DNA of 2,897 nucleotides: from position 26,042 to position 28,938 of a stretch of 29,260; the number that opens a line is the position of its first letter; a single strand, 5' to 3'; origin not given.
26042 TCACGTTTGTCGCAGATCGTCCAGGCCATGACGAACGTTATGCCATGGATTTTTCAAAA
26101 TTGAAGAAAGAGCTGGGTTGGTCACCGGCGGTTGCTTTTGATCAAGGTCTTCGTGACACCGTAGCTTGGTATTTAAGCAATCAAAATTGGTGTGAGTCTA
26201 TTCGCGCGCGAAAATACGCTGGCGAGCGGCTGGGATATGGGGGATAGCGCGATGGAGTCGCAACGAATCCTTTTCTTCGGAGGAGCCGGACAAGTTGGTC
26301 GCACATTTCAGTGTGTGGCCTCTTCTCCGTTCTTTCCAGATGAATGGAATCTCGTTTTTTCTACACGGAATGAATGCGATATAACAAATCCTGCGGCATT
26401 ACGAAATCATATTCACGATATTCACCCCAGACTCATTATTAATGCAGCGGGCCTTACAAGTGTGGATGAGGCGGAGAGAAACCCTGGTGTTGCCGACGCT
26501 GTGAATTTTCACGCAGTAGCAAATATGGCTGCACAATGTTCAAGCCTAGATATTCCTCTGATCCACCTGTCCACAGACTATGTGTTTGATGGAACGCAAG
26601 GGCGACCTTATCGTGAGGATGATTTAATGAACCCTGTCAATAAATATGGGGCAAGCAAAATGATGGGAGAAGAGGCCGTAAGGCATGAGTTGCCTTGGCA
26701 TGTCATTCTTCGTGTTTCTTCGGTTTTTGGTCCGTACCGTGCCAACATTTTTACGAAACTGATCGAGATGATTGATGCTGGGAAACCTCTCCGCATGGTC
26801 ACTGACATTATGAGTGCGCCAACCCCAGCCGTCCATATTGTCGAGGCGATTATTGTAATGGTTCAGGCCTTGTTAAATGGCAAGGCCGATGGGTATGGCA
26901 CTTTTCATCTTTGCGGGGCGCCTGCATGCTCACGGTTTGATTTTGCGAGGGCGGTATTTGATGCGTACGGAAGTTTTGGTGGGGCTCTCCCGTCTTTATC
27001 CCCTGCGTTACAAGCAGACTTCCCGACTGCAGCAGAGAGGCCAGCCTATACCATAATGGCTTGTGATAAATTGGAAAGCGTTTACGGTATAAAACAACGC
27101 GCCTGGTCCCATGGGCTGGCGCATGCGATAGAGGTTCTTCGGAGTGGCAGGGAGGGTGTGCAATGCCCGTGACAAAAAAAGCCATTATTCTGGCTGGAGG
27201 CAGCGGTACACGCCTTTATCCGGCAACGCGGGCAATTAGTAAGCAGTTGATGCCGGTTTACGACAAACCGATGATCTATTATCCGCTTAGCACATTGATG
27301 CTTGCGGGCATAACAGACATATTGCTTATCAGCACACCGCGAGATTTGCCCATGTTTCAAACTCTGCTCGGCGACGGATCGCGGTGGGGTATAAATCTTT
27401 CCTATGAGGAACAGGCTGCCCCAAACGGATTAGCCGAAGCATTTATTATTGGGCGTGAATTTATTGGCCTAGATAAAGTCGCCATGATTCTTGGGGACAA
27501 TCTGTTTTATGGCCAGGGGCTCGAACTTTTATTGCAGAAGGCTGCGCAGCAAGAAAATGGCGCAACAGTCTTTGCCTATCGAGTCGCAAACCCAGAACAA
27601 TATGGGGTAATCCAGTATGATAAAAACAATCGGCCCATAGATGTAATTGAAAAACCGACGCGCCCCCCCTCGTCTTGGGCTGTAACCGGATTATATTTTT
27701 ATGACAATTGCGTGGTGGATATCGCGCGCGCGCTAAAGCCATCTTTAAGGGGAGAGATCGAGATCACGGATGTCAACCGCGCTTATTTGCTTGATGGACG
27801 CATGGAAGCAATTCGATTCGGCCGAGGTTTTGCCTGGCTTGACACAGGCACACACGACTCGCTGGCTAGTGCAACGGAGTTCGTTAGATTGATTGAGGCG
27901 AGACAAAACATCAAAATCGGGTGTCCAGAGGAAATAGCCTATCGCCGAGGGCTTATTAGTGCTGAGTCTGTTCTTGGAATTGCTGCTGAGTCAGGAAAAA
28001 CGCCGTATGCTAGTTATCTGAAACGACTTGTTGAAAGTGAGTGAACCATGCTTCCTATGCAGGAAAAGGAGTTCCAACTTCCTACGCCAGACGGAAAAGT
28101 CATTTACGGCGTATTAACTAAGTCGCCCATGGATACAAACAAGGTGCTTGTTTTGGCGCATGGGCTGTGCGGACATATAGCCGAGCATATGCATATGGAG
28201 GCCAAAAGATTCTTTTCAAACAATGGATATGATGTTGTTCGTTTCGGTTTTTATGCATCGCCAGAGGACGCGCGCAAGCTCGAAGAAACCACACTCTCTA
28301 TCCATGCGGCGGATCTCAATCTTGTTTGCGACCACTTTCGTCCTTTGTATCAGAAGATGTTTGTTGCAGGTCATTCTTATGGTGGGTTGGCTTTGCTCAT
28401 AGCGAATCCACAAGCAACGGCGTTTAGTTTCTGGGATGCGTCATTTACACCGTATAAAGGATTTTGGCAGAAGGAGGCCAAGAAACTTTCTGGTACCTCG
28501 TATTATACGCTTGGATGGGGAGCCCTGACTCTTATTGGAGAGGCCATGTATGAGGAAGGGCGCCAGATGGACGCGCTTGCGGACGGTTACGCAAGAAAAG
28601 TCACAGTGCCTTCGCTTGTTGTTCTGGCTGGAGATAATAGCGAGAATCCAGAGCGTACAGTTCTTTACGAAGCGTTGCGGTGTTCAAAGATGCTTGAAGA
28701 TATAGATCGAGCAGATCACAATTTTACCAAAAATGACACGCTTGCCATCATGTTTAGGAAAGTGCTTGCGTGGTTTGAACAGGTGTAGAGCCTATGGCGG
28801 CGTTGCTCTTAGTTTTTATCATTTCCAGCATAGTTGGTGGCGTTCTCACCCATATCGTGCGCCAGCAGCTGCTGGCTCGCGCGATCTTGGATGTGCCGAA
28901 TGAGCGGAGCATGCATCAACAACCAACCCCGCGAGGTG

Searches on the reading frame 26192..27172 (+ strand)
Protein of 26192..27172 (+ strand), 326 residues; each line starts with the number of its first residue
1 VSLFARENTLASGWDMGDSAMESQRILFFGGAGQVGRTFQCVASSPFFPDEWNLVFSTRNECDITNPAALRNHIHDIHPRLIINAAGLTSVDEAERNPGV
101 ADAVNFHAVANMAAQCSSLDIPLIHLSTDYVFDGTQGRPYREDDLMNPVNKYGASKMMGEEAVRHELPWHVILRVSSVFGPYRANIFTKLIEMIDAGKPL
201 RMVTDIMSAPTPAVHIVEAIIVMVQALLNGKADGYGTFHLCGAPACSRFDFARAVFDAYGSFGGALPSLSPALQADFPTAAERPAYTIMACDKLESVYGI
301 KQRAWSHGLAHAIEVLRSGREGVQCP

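Call 21: search_protein_families(library=pfam, proteins=[window:26192-27172:+], max_evalue=0.001)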
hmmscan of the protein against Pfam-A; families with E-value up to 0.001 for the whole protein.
window:26192-27172:+ (326 aa): 6 families
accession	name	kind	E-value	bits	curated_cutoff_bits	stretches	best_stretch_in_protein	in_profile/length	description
PF04321.23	RmlD_sub_bind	-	1.1e-78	264.7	27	1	25-316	2-285/287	RmlD substrate binding domain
PF01370.27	Epimerase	-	8.5e-20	71.6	20.9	1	58-230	44-228/240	NAD dependent epimerase/dehydratase family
PF16363.11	GDP_Man_Dehyd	-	2.8e-12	47.2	27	1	61-197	58-207/332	GDP-mannose 4,6 dehydratase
PF01073.25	3Beta_HSD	-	4.6e-07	29.6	22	1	59-260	49-269/280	3-beta hydroxysteroid dehydrogenase/isomerase family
PF02719.21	Polysacc_synt_2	-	3.3e-05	23.7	20.2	1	62-163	61-149/293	Polysaccharide biosynthesis protein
PF07993.18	NAD_binding_4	-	9.6e-05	22.1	20.1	1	81-180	91-209/258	Male sterility protein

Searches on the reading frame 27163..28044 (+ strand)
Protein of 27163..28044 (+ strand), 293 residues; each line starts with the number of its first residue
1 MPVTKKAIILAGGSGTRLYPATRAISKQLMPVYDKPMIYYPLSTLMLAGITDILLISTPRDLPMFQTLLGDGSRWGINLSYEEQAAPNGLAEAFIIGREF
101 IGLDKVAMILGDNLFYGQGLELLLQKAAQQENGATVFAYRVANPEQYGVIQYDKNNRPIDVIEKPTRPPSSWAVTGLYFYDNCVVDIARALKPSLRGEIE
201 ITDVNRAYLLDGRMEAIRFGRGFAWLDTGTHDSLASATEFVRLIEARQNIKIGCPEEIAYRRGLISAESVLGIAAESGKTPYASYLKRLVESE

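Call 21: search_protein_families(library=pfam, proteins=[window:27163-28044:+], max_evalue=0.001)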
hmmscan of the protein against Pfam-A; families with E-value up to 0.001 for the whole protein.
window:27163-28044:+ (293 aa): 2 families
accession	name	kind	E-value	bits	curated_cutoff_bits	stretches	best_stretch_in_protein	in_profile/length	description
PF00483.29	NTP_transferase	-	1.2e-68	231.8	21.2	1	6-241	1-242/245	Nucleotidyl transferase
PF12804.13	NTP_transf_3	-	1.3e-07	32.4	27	1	7-140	1-124/160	MobA-like NTP transferase domain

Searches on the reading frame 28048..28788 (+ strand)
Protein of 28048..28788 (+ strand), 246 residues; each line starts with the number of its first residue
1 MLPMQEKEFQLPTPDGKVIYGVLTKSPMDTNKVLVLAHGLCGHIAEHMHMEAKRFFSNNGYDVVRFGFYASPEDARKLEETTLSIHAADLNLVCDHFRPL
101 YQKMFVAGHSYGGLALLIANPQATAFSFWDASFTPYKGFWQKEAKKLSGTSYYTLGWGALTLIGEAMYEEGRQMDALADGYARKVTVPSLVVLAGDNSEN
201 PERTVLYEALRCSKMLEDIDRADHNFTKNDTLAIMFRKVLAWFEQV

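Call 84: search_protein_families(library=pfam, proteins=[window:28048-28788:+], max_evalue=0.01)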
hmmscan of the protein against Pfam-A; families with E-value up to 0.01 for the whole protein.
window:28048-28788:+ (246 aa): 3 families
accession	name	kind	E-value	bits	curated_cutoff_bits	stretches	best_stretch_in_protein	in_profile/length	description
PF12146.15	Hydrolase_4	-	1e-05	25.4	27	1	31-117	4-91/239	Serine aminopeptidase, S33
PF20408.4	Abhydrolase_11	-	0.00023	21.4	27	1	32-119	3-94/193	Alpha/beta hydrolase domain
PF00561.26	Abhydrolase_1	-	0.0018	18.4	25.8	1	33-114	2-81/245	alpha/beta hydrolase fold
